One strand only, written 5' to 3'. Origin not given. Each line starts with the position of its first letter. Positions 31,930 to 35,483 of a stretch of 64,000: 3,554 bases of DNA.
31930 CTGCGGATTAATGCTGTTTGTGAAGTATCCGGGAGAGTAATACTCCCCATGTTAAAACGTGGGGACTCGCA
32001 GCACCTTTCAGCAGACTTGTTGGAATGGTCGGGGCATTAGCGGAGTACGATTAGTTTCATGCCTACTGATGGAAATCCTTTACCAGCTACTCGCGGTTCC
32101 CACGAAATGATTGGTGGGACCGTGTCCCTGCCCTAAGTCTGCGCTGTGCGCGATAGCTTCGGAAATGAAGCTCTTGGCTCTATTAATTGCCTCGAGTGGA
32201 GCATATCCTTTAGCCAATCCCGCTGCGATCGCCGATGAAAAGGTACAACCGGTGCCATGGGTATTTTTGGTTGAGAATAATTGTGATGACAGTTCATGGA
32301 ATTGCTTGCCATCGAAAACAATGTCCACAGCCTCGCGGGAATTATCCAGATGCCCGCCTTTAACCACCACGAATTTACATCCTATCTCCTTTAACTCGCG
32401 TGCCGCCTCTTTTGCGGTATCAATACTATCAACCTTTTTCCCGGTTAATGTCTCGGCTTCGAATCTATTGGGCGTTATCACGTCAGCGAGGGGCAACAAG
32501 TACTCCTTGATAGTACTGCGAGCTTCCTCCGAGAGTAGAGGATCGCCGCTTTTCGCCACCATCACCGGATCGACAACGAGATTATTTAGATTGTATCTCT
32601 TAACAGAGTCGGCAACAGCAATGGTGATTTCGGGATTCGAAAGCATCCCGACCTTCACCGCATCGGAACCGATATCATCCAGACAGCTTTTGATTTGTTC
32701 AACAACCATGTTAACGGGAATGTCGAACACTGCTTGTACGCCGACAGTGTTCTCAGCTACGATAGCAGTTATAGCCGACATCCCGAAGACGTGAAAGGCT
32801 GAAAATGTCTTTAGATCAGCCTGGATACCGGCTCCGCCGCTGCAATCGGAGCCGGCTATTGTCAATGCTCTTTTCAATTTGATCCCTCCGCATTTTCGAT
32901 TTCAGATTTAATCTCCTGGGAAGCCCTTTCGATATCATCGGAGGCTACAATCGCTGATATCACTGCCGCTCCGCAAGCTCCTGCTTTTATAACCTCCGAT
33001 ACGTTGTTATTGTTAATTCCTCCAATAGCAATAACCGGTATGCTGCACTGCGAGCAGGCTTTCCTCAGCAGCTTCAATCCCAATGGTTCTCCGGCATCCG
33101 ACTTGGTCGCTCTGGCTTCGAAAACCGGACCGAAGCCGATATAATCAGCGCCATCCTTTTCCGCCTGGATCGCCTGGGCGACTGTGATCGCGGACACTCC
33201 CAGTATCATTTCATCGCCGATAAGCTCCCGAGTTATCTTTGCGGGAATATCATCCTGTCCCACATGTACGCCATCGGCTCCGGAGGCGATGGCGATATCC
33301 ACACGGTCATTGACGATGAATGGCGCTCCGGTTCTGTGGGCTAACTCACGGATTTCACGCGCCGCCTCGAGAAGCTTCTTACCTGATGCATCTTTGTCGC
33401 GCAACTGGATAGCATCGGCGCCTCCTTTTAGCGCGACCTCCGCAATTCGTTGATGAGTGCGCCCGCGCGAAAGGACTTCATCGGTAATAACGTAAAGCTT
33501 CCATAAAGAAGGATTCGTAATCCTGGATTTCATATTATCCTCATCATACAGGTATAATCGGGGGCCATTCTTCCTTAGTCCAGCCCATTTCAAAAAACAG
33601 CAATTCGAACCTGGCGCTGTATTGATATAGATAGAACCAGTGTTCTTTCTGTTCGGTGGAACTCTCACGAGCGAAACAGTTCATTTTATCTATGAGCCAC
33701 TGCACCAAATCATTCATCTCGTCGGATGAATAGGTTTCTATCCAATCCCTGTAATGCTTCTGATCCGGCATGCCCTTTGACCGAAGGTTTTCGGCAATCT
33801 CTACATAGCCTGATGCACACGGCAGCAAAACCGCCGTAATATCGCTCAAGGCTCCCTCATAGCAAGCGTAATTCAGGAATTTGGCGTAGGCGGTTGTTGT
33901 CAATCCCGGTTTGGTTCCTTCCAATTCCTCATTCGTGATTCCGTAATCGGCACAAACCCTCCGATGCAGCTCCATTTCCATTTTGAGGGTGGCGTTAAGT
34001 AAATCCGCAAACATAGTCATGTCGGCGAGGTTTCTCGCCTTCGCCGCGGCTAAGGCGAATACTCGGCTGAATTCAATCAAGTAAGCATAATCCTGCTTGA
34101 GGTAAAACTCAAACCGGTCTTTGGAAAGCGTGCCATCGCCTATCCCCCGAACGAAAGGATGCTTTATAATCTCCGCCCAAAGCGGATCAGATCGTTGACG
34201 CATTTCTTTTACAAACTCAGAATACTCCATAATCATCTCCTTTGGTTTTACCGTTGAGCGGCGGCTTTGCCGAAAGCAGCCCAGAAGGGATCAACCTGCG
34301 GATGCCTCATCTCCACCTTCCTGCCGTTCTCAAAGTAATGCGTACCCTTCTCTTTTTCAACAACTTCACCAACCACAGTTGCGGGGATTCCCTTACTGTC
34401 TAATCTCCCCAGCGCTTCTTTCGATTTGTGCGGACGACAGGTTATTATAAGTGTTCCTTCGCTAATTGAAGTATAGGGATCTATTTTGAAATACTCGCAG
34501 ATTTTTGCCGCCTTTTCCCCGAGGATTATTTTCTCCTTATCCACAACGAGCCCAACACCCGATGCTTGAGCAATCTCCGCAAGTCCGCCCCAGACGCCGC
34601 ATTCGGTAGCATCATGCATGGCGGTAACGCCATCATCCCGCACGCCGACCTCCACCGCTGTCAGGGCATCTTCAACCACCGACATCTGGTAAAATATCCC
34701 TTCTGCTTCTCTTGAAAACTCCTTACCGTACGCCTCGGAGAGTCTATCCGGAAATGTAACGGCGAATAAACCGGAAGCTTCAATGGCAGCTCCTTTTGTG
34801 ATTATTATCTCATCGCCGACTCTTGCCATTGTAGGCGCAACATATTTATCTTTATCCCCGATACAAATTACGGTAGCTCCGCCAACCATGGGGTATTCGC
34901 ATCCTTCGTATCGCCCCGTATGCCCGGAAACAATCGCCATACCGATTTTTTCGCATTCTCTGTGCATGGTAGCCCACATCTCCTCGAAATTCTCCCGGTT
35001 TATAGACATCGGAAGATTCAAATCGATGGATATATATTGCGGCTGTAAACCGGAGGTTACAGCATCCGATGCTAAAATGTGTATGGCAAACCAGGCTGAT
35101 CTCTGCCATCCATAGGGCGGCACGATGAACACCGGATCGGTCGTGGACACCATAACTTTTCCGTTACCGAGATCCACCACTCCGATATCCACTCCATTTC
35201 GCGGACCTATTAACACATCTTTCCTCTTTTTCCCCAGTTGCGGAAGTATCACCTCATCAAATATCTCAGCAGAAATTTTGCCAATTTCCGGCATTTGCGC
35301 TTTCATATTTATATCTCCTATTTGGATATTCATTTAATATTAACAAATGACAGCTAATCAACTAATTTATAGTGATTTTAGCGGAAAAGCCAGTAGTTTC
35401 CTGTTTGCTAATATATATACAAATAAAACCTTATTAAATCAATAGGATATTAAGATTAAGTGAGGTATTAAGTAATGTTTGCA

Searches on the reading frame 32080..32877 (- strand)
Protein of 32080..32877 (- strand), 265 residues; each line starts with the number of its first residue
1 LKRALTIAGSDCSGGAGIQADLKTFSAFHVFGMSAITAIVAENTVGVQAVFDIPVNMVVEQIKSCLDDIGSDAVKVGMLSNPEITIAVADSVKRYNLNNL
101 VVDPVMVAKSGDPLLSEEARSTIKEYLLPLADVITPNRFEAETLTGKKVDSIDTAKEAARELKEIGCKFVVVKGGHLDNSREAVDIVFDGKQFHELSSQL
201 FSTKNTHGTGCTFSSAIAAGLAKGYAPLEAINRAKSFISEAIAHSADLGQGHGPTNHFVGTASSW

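Call 67: search_protein_families(library=pfam, proteins=[window:32080-32877:-], max_evalue=0.00001)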
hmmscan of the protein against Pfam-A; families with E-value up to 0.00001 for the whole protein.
window:32080-32877:- (265 aa): 3 families
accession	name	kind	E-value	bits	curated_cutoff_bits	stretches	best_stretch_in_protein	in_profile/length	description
PF08543.17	Phos_pyr_kin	-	1.5e-97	326.3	27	1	11-256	1-246/246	Phosphomethylpyrimidine kinase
PF00294.29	PfkB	-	4.3e-14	53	25.8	1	92-236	154-284/302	pfkB family carbohydrate kinase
PF02110.20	HK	-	5.2e-06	26.5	27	1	73-242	54-219/247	Hydroxyethylthiazole kinase family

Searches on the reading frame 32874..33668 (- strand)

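Call 55: search_protein_families(library=pfam, proteins=[window:32874-33668:-], max_evalue=0.00001)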
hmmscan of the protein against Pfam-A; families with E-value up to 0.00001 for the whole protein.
window:32874-33668:- (264 aa): 2 families
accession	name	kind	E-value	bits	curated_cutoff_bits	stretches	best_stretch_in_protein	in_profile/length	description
PF02581.23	TMP-TENI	-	7.6e-63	211.6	27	1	58-240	1-180/180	Thiamine monophosphate synthase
PF03060.21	NMO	-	3.2e-06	27.2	28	1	105-255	90-239/331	Nitronate monooxygenase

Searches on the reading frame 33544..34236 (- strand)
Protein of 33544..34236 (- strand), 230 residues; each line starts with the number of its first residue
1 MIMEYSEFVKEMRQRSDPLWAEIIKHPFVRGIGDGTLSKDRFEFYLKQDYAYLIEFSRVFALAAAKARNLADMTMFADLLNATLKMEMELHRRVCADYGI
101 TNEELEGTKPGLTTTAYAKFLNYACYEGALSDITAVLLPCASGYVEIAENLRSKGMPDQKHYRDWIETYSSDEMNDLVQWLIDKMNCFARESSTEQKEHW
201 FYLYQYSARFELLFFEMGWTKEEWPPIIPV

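Call 55: search_protein_families(library=pfam, proteins=[window:33544-34236:-], max_evalue=0.00001)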
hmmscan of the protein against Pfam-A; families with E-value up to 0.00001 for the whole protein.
window:33544-34236:- (230 aa): 1 family
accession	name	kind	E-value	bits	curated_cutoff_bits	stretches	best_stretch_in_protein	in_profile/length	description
PF03070.21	TENA_THI-4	-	1.7e-47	162.4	22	1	14-220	2-209/210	TENA/THI-4/PQQC family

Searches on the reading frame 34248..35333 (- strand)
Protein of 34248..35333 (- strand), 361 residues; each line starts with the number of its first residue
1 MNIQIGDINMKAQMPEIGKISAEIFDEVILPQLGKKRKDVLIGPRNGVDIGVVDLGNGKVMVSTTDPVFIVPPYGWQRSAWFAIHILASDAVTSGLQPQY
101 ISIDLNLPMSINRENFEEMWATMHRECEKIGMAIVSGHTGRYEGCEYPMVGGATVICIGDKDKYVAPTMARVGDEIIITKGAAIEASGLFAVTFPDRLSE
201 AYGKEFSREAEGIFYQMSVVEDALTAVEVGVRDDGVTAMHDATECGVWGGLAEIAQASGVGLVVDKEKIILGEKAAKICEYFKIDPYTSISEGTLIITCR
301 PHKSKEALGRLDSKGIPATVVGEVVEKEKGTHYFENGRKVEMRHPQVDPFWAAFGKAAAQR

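Call 55: search_protein_families(library=pfam, proteins=[window:34248-35333:-], max_evalue=0.00001)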
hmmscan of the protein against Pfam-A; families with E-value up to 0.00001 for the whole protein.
window:34248-35333:- (361 aa): 2 families
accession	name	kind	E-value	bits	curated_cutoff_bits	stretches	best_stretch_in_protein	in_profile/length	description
PF02769.27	AIRS_C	-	8.7e-23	81.6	23.1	1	171-332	1-153/156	AIR synthase related protein, C-terminal domain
PF00586.29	AIRS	-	4.1e-12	47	24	1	49-153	3-107/112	AIR synthase related protein, N-terminal domain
